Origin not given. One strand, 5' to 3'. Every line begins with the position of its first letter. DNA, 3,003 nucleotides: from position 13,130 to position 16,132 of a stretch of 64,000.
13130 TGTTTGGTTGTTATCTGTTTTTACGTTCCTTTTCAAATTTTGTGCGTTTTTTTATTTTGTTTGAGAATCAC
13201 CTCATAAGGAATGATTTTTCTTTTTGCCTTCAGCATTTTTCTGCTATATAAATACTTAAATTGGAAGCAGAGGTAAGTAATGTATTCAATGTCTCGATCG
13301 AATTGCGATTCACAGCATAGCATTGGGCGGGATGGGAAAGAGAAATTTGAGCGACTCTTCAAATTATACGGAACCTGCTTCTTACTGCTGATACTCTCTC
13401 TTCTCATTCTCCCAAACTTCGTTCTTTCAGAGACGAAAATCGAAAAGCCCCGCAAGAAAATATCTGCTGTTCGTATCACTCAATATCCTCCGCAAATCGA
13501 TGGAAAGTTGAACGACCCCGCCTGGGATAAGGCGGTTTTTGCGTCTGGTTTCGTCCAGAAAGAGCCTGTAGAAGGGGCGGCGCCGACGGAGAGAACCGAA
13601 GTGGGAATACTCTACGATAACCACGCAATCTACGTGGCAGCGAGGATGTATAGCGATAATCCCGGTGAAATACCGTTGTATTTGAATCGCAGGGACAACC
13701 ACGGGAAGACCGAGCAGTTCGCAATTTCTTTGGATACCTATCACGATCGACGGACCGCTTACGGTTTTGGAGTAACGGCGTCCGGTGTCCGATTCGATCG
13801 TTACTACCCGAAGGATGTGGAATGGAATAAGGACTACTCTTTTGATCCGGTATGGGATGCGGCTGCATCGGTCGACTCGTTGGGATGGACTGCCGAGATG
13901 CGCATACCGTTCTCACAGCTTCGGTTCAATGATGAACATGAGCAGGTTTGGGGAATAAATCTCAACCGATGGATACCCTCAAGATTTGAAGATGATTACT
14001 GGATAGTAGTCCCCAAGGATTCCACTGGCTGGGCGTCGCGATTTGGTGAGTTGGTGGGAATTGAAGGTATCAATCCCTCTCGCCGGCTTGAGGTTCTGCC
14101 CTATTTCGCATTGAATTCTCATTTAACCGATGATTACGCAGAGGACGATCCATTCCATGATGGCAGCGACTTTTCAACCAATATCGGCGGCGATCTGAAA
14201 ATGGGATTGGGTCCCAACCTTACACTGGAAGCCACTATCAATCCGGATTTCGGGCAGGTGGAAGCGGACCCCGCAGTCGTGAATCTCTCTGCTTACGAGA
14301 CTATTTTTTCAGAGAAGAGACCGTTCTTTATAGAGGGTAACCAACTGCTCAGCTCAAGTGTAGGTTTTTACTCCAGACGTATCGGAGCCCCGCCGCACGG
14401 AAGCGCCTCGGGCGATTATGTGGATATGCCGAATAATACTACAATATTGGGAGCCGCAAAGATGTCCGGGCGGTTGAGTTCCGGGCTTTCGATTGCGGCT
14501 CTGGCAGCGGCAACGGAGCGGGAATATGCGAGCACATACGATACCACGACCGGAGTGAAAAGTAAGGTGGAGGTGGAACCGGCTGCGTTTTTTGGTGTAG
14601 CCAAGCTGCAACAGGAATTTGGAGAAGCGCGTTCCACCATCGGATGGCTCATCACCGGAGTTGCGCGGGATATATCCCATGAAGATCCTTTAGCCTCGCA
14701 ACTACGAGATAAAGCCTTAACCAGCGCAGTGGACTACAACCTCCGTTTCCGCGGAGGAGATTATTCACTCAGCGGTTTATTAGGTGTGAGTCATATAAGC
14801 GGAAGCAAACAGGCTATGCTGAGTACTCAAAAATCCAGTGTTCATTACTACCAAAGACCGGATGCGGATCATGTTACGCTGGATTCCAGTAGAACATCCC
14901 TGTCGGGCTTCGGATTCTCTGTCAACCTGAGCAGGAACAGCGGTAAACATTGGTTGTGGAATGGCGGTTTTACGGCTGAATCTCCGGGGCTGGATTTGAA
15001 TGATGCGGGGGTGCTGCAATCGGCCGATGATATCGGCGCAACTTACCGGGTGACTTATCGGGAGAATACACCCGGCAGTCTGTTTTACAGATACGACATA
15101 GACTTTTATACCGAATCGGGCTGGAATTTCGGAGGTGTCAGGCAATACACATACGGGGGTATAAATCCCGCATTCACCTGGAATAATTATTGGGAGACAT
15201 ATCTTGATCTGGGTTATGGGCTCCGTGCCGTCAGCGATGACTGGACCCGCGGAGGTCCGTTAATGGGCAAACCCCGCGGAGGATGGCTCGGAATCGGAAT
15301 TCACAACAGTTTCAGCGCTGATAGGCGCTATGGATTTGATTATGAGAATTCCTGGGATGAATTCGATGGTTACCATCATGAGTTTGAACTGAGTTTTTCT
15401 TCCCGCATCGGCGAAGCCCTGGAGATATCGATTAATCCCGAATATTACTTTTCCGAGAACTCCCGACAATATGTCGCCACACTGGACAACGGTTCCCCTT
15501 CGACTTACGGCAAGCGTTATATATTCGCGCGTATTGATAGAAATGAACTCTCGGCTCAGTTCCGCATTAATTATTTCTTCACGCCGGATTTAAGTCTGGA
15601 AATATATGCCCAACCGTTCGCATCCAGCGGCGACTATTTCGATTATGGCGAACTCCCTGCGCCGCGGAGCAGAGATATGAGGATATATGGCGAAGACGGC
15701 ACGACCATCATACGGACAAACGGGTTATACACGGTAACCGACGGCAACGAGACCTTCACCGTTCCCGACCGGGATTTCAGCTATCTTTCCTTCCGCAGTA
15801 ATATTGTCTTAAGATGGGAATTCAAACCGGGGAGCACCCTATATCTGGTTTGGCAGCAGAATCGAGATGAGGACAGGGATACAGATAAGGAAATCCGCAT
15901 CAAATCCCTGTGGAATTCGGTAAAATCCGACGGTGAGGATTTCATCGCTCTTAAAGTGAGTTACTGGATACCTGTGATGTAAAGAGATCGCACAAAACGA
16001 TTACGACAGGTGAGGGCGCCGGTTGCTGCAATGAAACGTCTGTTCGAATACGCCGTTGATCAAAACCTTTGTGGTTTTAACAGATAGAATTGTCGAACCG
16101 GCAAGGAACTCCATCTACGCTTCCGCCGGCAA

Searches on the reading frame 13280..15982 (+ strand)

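Call 63: search_protein_families(library=pfam, proteins=[window:13280-15982:+], max_evalue=0.001)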
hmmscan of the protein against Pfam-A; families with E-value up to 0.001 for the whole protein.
window:13280-15982:+ (900 aa): 2 families
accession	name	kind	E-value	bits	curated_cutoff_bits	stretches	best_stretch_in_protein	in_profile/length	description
PF19313.5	DUF5916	-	2.8e-68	231.5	22.6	1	267-897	2-563/572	Domain of unknown function (DUF5916)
PF06452.16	CBM9_1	-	0.00028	21.2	23.4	1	73-228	1-146/185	Carbohydrate family 9 binding domain-like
